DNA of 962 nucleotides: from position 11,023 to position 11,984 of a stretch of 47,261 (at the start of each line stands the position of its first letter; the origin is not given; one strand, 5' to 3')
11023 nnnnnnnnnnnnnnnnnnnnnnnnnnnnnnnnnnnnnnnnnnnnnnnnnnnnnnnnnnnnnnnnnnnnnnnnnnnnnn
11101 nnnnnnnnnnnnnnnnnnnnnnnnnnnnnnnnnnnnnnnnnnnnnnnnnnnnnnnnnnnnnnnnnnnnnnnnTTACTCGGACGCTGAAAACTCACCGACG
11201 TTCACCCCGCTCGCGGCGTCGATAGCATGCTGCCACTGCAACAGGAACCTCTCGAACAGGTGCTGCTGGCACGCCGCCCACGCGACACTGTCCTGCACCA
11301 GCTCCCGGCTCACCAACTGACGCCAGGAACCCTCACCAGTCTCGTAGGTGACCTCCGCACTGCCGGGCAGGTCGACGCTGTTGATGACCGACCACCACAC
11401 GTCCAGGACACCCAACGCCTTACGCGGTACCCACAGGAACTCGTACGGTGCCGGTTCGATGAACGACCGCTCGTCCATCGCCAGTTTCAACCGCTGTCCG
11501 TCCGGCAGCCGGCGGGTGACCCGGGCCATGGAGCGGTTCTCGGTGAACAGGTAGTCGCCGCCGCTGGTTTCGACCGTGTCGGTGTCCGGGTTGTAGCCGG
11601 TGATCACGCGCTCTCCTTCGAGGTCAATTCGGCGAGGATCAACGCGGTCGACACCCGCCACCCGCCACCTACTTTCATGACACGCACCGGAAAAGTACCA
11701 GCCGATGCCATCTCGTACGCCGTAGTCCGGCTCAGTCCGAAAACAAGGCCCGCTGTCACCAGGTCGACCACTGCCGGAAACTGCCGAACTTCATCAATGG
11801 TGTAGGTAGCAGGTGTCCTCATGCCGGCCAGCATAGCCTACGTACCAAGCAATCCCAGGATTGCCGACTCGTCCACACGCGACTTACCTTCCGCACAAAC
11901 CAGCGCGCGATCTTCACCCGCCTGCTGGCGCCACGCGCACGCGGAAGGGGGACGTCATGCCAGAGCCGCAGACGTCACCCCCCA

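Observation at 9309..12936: Opposite-strand accessory island splits the terminase-portal junction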

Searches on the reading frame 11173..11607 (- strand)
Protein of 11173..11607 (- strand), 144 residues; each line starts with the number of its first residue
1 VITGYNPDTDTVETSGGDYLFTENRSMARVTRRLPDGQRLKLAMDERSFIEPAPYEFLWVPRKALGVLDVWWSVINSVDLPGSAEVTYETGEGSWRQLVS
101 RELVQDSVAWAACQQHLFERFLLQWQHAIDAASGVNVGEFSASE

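Call 6: search_protein_families(library=pfam, max_evalue=0.1, proteins=[window:11173-11607:-])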
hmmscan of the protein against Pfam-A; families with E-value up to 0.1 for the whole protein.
window:11173-11607:- (144 aa): 0 families

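Call 7: search_protein_families(library=phrogs, max_evalue=0.1, proteins=[window:11173-11607:-])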
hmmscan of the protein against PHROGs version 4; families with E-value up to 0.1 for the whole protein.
window:11173-11607:- (144 aa): 0 families

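Call 19: find_encoding_contigs(protein=window:11173-11607:-, flank=10000, max_places=6)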
Protein window:11173-11607:- (144 aa): 11 contigs read that carry it; 6 places shown.
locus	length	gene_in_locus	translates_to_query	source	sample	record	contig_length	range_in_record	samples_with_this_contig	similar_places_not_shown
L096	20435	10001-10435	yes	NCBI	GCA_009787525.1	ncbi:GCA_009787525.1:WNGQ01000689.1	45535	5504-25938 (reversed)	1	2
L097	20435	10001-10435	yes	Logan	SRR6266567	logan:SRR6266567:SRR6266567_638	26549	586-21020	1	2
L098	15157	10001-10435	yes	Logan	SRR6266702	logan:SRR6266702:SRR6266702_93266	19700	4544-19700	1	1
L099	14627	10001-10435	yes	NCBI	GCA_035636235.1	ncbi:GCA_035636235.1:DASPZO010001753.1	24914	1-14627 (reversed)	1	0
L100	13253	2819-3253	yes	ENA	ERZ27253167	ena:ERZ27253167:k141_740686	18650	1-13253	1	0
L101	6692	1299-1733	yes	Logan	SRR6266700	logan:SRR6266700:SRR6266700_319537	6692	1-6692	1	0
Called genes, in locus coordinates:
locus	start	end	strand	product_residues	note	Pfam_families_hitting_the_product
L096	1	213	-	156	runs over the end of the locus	-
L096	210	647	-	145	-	-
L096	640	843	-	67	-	-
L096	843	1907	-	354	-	-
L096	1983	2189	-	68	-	-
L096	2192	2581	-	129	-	PF02037:SAP (faint)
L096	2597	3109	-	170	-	-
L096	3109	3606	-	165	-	-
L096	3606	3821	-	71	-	-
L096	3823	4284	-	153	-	-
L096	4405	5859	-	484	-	PF05065:Phage_capsid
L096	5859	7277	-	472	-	PF00574:CLP_protease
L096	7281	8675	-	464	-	PF04860:Phage_portal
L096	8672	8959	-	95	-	-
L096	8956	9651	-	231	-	-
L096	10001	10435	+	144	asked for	-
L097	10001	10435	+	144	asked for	-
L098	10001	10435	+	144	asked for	-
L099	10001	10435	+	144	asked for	-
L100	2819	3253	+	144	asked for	-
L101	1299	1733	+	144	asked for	-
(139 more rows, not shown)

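Call 25: find_homologous_proteins(query=window:11173-11607:-)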
Query window:11173-11607:- (144 aa): 4 proteins with E <= 0.001 among 24 candidates.
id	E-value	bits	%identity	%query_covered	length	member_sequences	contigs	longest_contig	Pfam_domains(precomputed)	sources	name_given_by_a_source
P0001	4.4e-92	323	99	100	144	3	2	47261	-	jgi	-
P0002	1.9e-61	224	71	100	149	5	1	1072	-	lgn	-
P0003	1.6e-58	215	67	100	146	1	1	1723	-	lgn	-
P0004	6.6e-40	154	56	100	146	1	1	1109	-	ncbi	-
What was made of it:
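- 11173..11607 (-): g7, a 144-aa near-orphan protein. 4 clusters in 5.8 billion proteins (call 25).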

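Call 26: search_protein_families(library=padloc, max_evalue=0.1, proteins=[window:11173-11607:-])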
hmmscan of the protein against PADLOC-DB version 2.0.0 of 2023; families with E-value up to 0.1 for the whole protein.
window:11173-11607:- (144 aa): 0 families

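Call 27: search_protein_families(library=ncbifam, max_evalue=0.1, proteins=[window:11173-11607:-])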
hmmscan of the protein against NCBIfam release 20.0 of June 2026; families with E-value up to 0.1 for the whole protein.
window:11173-11607:- (144 aa): 0 families

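Call 59: predict_structure(alignment_id=A3)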
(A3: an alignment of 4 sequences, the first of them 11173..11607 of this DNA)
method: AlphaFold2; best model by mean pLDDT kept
length: 144 residues; sequences in the alignment: 4
mean_pLDDT: 48.1   pTM: 0.36
mean pLDDT of the five models: 48.1, 43.3, 42.5, 40.4, 37.9
residues with pLDDT >= 90: 0; 70-90: 0; 50-70: 53; < 50: 91
segments of 3 or more residues with pLDDT < 50: 1-5, 16-24, 53-66, 72-117, 132-144
pLDDT, mean of each block of 10 residues (from residue 1): 49 52 53 60 58 47 47 46 43 44 43 46 51 42 27
secondary structure, 60 per line:
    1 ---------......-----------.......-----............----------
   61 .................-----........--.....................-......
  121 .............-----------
elements in order: E10-15 E27-33 E39-45 H46-50 H61-77 E83-90 E93-100 H101-113 H115-133
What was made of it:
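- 11173..11607 (-): AF2 pLDDT 48 (call 59).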

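Call 86: search_protein_representatives(alignment_id=A3)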
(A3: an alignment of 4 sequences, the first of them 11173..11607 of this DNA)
Query: 4 sequences, 147 profile positions. Proteins with E-value up to 0.001 (for the whole library): 10; up to 1e-10: 9; up to 1e-30: 4. The best 10 are listed.
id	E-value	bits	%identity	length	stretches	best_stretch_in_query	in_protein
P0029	9.5e-65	233.1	-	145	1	1-147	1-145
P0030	7.5e-54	197.7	-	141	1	1-139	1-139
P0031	1.6e-34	135.0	-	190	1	2-139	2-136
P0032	7.3e-34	132.9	-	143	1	4-141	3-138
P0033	5.7e-28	113.7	-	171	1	1-137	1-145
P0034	7.4e-24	100.4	-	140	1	5-146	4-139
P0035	1.0e-22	96.6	-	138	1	7-146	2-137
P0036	1.1e-18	83.6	-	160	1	6-141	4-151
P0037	7.1e-13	64.7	-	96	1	47-132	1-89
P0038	5.3e-06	42.4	-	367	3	5-45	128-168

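Call 87: search_protein_families(library=pfam, max_evalue=0.01, proteins=[P0029, P0030, P0031, P0032, P0033, P0034, P0035, P0036, P0037, P0038])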
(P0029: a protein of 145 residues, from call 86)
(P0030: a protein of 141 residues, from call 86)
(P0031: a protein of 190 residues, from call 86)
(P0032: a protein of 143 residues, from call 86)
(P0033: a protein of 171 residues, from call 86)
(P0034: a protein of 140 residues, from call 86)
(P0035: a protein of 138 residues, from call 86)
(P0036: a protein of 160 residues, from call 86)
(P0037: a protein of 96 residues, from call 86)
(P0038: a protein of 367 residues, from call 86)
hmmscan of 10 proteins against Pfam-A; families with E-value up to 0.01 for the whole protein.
P0029 (145 aa): 0 families

P0030 (141 aa): 0 families

P0031 (190 aa): 0 families

P0032 (143 aa): 0 families

P0033 (171 aa): 0 families

P0034 (140 aa): 0 families

P0035 (138 aa): 0 families

P0036 (160 aa): 0 families

P0037 (96 aa): 0 families

P0038 (367 aa): 11 families
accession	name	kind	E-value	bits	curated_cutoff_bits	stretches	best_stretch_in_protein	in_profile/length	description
PF17936.7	Big_6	-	2e-21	76.4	27.6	3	20-112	5-79/83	Bacterial Ig domain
PF19077.6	Big_13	-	1.7e-12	48.2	27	1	25-118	24-102/102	Bacterial Ig-like domain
PF20579.4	LapA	-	6.1e-08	33.4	27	0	26-66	17-57/99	LapA domain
PF02369.22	Big_1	-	1e-05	26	34.9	0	162-195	34-67/93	Bacterial Ig-like domain (group 1)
PF22783.1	BapA_N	-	0.00045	20.3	27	0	152-167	45-60/123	BapA, prefix-like domain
PF01493.24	GXGXG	-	0.00076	19.5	32.5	0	22-54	24-56/190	GXGXG motif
PF05688.17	BIg21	-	0.0012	19.8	27.4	0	175-200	57-82/109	Bacterial Immunoglobulin-like 21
PF14785.11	MalF_P2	-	0.0015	19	34.4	0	239-283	58-102/164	Maltose transport system permease protein MalF P2 domain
PF12357.13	PLD_C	-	0.003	17.8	27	0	224-252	40-66/72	Phospholipase D C terminal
PF16403.11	Bact_surface_Ig-like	-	0.0046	17.4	27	0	59-76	45-62/71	Bacterial surface protein, Ig-like domain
PF01333.25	Apocytochr_F_C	-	0.0068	16.9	30.4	0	144-171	24-51/118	Apocytochrome F, C-terminal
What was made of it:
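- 11173..11607 (-): 10 representatives in 1.84 billion by profile search, none with a domain (calls 86, 87).
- Tried and rejected: None has a known domain; the tenth is a spurious Ig-repeat match (calls 86, 87).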

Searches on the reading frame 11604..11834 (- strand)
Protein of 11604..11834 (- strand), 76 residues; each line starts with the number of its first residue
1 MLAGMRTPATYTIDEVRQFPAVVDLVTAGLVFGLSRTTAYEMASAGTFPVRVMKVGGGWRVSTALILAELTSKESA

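Call 6: search_protein_families(library=pfam, max_evalue=0.1, proteins=[window:11604-11834:-])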
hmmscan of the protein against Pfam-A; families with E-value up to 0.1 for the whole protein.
window:11604-11834:- (76 aa): 2 families
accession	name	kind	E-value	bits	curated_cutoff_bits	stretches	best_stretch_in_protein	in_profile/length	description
PF12728.13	HTH_17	-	7.4e-06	26.6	27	1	31-67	10-44/51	Helix-turn-helix domain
PF05930.18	Phage_AlpA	-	0.022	15.1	21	0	32-53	13-34/51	Prophage CP4-57 regulatory protein (AlpA)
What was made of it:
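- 11604..11834 (-): g8, a 76-aa excisionase-type (HTH_17) DNA-binding protein. First gene of the reverse unit. Pfam HTH_17 26.6 bits against a cut-off of 27 (call 6).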

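Call 7: search_protein_families(library=phrogs, max_evalue=0.1, proteins=[window:11604-11834:-])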
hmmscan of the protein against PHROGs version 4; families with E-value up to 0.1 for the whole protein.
window:11604-11834:- (76 aa): 3 families
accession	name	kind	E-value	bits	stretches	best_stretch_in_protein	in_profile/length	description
phrog_32619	-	unknown function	8.2e-06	27.1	1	20-66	11-57/104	-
phrog_2790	-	integration and excision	0.0043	18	1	30-57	36-62/100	excisionase and transcriptional regulator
phrog_66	-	integration and excision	0.02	15.6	1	32-66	103-136/412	excisionase and transcriptional regulator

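Call 26: search_protein_families(library=padloc, max_evalue=0.1, proteins=[window:11604-11834:-])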
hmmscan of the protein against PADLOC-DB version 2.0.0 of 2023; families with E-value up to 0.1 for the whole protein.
window:11604-11834:- (76 aa): 1 family
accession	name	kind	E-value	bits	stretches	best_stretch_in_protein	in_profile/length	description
PDLC04133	mad1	-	0.021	13.1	1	32-62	15-43/60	mads_1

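Call 27: search_protein_families(library=ncbifam, max_evalue=0.1, proteins=[window:11604-11834:-])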
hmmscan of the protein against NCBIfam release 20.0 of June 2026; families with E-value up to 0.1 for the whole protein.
window:11604-11834:- (76 aa): 1 family
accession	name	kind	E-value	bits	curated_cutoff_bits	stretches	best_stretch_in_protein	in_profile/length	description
NF047737.1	antiphage_MADS1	equivalog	0.0046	17.2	80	1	33-61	14-40/49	methylation-associated defense system helix-turn-helix domain-containing protein MAD1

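Call 61: search_solved_structures(query=window:11604-11834:-, max_evalue=1)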
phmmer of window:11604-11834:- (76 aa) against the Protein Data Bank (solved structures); distinct sequences matched with E-value up to 1: 0.

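Call 67: search_dna_similar(query=window:11604-11834:-, collection=phages, mode=protein, max_rows=15, max_evalue=0.001)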
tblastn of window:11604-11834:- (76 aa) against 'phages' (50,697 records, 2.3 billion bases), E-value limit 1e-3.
Records with a match: 25; places in all: 25; records where one place covers at least 80% of the query: 0.
Best place of each record, by identity: <60% 25.
By first word of the organism name: Gordonia 23; Tsukamurella 2.
By host as written in the record: Gordonia terrae 3612 19; Tsukamurella paurometabola strain CON55 2; Gordonia rubripertincta NRRL B-16540 SEA 2; Gordonia terrae CAG3 1; Gordonia terrae NRRL B-16283 1.
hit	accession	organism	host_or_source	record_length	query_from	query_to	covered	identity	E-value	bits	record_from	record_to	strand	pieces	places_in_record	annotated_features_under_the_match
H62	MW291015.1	Gordonia phage NancyRae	Gordonia terrae 3612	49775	10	64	72%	43.6%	3e-6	48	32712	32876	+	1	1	42: excise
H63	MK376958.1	Gordonia phage Brylie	Gordonia terrae 3612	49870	10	64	72%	43.6%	3e-6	48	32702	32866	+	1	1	42: excise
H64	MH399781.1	Gordonia phage Nadeem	Gordonia terrae 3612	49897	10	64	72%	43.6%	3e-6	48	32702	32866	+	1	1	42: excise | 43: hypothetical protein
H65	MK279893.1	Gordonia phage WheatThin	Gordonia terrae 3612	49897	10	64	72%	43.6%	3e-6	48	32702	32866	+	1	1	42: excise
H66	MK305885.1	Gordonia phage Mulch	Gordonia terrae 3612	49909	10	64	72%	43.6%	3e-6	48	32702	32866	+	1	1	42: excise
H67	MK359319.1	Gordonia phage Parada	Gordonia terrae 3612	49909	10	64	72%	43.6%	3e-6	48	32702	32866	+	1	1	42: excise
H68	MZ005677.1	Gordonia phage Bock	Gordonia terrae 3612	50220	10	64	72%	43.6%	3e-6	48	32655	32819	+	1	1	42: excise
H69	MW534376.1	Gordonia phage Ayotoya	Gordonia terrae 3612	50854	10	64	72%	43.6%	3e-6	48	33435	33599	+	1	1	42: excise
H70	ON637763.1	Gordonia phage Chop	Gordonia terrae 3612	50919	10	64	72%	43.6%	3e-6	48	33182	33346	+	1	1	42: excise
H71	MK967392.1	Gordonia phage GrandSlam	Gordonia terrae 3612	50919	10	64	72%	43.6%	3e-6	48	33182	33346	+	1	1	42: excise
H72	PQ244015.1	Gordonia phage Hamood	Gordonia terrae CAG3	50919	10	64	72%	43.6%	3e-6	48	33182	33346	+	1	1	42: excise protein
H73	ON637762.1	Gordonia phage Francois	Gordonia terrae 3612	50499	24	64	54%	56.1%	7e-7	50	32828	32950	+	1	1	41: excise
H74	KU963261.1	Gordonia phage BetterKatz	Gordonia terrae 3612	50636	10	64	72%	41.8%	7e-6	47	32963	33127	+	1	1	42: excise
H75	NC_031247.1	Gordonia phage BetterKatz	Gordonia terrae 3612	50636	10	64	72%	41.8%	7e-6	47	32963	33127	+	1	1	42: HTH DNA-binding protein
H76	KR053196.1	Tsukamurella phage TPA4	Tsukamurella paurometabola strain CON55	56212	22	70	64%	44.9%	9e-6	47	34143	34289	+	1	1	hypothetical protein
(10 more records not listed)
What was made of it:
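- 11604..11834 (-): Closest annotated relatives are Gordonia phage 'excise' genes (call 67).
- On Excisionase / RDF (g8): 44% identity to proteins annotated 'excise' (call 67).
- Closest known: Excisionase / AlpA / Cox-Apl-type small winged-helix regulators. Same: Homologues are annotated 'excise' (call 67).
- The closest annotated homologues are Gordonia phage 'excise' genes (call 67).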

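Call 81: find_related_loci(query=A6, collection=viral_contigs, flank=6000)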
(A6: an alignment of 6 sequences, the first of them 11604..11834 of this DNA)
Query A6 (76 aa) in viral_contigs; peptide patterns used: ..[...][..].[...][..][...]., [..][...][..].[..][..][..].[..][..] (x = any residue, [..] = any of these).
117 stretches matched a pattern; 11 encode a relative of the query (tblastn E <= 1e-3); 11 distinct loci.
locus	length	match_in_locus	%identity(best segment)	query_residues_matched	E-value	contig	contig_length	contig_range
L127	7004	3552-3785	63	1-76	6e-27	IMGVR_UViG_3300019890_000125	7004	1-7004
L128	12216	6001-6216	61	1-72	5e-26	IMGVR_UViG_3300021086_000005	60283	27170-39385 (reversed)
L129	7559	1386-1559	50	7-64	3e-15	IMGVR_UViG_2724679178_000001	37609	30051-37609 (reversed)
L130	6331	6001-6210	43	10-75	5e-14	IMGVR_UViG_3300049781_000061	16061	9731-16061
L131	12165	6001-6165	47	10-64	1e-13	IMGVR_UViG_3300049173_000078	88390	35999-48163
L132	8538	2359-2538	45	8-67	3e-13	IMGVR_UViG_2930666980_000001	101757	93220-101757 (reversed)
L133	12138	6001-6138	50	19-64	4e-13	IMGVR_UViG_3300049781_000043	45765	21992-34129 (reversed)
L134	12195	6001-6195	42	12-76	2e-12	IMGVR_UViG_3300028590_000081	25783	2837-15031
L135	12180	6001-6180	38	10-68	4e-11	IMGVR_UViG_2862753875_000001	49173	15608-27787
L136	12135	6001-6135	40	12-56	3e-8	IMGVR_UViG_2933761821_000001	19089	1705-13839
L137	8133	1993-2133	40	24-70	6e-7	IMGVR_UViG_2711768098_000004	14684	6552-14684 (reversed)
